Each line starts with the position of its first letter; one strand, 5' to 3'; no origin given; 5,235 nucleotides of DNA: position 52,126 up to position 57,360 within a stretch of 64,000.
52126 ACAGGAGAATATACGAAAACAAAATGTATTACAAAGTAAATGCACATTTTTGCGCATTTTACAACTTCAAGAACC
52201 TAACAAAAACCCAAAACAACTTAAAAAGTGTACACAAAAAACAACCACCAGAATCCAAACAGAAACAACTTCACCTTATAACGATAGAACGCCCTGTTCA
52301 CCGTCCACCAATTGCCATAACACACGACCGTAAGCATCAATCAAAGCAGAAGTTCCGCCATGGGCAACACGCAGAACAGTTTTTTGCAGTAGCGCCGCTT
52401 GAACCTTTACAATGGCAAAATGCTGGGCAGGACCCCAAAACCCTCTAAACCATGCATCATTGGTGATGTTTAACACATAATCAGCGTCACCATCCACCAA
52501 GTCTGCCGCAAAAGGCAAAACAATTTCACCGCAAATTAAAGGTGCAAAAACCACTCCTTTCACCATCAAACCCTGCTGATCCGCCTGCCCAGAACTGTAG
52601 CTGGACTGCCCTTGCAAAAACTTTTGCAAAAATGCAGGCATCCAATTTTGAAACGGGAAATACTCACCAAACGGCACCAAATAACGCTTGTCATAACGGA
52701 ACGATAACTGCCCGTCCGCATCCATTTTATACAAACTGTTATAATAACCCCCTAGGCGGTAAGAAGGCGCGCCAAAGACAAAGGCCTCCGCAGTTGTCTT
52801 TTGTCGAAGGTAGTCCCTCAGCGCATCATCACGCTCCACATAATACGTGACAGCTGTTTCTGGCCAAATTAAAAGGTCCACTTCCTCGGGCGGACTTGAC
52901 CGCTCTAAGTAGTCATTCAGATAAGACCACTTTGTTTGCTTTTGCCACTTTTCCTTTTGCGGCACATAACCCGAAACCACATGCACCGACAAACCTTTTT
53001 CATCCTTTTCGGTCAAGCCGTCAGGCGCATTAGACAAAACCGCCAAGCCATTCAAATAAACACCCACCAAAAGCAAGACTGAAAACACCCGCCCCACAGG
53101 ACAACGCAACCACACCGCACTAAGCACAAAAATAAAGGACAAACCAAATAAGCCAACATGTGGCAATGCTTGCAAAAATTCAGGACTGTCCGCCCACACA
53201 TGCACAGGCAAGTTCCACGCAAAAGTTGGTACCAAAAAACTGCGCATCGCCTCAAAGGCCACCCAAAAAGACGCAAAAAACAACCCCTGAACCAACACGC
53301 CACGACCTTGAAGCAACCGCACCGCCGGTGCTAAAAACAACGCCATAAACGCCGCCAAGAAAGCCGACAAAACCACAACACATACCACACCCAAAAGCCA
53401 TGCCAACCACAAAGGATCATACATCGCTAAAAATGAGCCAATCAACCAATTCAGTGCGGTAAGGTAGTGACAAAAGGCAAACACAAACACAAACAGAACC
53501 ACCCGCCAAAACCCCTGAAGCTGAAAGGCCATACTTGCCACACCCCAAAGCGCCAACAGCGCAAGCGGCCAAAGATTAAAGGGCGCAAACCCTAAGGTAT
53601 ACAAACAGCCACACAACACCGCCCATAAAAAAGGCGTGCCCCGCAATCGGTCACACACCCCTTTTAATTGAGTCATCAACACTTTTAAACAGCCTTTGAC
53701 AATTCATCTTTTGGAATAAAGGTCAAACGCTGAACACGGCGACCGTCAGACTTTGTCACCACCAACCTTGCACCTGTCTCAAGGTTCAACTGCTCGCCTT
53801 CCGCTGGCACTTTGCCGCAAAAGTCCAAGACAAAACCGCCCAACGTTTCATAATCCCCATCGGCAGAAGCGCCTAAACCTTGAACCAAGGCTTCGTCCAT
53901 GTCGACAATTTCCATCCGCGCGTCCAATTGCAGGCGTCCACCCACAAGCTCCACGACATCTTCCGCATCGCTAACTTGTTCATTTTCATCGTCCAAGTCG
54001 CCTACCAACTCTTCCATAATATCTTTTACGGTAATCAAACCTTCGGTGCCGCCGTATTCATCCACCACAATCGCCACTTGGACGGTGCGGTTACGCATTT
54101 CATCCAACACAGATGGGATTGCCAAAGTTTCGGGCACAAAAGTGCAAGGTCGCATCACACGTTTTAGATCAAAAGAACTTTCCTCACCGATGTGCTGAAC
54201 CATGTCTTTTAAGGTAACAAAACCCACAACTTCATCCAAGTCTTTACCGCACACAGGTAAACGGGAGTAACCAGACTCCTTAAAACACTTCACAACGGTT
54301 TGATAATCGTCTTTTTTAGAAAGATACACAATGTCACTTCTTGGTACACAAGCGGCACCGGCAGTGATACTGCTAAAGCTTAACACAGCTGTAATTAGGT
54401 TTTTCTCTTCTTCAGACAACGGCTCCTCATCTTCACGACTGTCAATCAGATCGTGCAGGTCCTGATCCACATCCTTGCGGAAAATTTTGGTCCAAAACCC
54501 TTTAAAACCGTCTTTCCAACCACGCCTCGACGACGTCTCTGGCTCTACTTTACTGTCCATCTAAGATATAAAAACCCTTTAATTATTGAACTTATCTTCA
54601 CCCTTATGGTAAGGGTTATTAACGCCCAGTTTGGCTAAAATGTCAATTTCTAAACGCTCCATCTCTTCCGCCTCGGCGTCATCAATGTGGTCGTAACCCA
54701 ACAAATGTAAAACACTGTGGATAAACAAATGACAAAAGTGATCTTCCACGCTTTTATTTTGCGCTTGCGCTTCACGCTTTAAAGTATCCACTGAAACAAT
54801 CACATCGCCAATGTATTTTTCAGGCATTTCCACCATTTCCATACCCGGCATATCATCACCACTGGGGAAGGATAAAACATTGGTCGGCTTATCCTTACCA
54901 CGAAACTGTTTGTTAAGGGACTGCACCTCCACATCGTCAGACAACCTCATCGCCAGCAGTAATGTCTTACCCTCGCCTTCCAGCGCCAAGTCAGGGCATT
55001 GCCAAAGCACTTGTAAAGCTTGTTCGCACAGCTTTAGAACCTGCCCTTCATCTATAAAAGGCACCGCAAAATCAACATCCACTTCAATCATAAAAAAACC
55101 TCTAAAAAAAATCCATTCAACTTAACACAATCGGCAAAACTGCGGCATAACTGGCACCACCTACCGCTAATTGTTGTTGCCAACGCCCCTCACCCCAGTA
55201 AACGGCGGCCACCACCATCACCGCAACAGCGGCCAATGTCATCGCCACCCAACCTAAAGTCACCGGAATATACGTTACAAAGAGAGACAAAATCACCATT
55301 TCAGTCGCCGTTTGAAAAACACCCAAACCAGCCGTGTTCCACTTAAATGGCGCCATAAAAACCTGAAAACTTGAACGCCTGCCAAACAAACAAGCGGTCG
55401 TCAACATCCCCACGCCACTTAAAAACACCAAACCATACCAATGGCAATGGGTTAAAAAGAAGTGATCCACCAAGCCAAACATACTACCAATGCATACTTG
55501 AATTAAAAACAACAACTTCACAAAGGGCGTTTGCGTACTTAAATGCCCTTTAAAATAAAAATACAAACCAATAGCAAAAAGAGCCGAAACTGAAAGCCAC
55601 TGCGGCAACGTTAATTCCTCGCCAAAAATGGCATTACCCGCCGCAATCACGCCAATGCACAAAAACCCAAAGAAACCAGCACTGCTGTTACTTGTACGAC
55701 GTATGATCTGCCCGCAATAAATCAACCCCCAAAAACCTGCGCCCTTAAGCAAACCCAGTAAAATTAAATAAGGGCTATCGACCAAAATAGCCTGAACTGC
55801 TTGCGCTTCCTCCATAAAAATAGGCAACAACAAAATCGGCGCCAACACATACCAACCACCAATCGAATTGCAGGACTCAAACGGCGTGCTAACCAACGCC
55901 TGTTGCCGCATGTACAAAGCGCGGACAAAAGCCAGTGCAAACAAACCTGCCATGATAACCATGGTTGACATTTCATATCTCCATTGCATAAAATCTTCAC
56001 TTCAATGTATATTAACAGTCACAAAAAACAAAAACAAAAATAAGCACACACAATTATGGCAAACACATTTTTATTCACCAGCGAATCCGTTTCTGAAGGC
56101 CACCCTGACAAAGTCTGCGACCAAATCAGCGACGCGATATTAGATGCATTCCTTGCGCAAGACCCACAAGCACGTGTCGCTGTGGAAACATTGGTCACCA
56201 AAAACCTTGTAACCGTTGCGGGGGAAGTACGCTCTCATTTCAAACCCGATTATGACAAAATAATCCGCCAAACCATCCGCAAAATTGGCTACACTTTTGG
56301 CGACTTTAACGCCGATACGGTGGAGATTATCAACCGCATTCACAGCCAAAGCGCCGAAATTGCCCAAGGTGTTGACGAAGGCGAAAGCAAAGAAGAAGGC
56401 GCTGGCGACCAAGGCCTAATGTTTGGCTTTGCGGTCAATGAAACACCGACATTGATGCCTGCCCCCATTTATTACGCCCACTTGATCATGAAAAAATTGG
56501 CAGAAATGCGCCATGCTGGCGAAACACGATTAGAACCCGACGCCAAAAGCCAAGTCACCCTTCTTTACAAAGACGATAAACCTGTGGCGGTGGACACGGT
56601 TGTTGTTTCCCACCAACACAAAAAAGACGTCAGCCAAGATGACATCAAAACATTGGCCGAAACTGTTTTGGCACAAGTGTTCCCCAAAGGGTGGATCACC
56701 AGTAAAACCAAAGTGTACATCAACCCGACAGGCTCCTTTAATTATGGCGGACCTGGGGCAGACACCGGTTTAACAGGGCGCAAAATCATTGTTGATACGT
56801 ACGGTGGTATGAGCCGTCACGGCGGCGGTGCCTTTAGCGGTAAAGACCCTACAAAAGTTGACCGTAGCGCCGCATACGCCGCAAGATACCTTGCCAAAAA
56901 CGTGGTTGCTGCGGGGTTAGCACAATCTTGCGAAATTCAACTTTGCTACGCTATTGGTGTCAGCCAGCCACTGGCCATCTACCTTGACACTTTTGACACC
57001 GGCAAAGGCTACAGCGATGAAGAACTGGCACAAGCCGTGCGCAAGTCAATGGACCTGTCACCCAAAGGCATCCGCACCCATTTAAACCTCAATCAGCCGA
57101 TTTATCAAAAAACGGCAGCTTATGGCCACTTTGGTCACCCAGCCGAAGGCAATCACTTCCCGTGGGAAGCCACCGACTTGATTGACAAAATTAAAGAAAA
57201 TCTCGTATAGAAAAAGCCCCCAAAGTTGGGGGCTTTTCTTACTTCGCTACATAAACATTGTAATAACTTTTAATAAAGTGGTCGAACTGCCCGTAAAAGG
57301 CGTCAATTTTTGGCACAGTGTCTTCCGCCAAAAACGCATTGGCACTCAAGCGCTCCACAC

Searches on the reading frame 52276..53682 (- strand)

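Call 86: search_protein_families(library=pfam, proteins=[window:52276-53682:-], max_evalue=0.0001)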
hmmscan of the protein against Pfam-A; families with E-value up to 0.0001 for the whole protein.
window:52276-53682:- (468 aa): 2 families
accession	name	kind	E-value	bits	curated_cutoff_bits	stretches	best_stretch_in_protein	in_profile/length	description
PF20154.4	LNT_N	-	4.5e-19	69.6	27.1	1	25-190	2-158/159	Apolipoprotein N-acyltransferase N-terminal domain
PF00795.27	CN_hydrolase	-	6.9e-14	52.2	23.2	1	246-466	12-242/256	Carbon-nitrogen hydrolase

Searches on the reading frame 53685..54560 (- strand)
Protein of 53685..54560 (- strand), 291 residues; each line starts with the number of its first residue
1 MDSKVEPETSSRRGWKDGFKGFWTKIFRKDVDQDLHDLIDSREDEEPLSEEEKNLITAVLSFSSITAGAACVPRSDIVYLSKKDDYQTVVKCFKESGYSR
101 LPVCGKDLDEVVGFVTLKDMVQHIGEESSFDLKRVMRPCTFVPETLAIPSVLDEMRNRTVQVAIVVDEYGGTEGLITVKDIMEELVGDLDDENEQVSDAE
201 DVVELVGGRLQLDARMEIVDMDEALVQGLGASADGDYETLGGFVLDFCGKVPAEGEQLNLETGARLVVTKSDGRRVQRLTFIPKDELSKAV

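Call 86: search_protein_families(library=pfam, proteins=[window:53685-54560:-], max_evalue=0.0001)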
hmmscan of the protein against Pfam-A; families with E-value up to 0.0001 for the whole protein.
window:53685-54560:- (291 aa): 2 families
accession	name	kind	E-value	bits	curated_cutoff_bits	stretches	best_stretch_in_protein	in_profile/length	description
PF00571.33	CBS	-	1.7e-17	63.9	24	2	72-124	4-55/57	CBS domain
PF03471.22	CorC_HlyC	-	3.5e-12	46.6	27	1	207-281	5-77/81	Transporter associated domain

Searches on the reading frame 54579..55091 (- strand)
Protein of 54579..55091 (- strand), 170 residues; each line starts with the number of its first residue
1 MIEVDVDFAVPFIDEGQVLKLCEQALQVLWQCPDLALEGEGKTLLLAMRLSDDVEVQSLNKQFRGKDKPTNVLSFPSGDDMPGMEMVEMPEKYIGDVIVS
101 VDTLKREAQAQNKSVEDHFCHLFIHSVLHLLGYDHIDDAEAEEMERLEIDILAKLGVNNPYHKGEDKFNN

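Call 48: search_protein_families(library=pfam, proteins=[window:54579-55091:-], max_evalue=0.001)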
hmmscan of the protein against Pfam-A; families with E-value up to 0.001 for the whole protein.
window:54579-55091:- (170 aa): 1 family
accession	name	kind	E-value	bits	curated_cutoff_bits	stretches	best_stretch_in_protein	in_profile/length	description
PF02130.23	YbeY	-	5.4e-35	120.5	25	1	39-155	23-129/129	Endoribonuclease YbeY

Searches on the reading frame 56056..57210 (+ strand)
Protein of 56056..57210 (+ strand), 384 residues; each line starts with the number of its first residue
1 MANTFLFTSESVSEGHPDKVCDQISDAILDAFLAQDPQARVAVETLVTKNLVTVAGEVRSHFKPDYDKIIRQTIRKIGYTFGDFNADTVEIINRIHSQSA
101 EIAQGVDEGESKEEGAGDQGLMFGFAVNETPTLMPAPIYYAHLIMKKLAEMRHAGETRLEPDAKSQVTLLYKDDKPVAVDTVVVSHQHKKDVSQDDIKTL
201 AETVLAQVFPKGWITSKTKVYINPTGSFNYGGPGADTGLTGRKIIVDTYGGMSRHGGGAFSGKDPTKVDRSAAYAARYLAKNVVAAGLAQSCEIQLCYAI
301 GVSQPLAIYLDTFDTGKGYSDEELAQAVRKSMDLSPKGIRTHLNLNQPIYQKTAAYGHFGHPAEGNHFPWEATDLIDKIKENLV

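Call 86: search_protein_families(library=pfam, proteins=[window:56056-57210:+], max_evalue=0.0001)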
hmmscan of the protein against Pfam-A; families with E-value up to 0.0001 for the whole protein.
window:56056-57210:+ (384 aa): 3 families
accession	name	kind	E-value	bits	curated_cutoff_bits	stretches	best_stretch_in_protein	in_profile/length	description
PF02773.21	S-AdoMet_synt_C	-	1.5e-63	213.3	25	1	231-371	2-137/138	S-adenosylmethionine synthetase, C-terminal domain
PF02772.21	S-AdoMet_synt_M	-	2.6e-41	140.9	29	1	113-228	1-120/120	S-adenosylmethionine synthetase, central domain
PF00438.25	S-AdoMet_synt_N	-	3.4e-40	137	33.1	1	5-100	2-99/99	S-adenosylmethionine synthetase, N-terminal domain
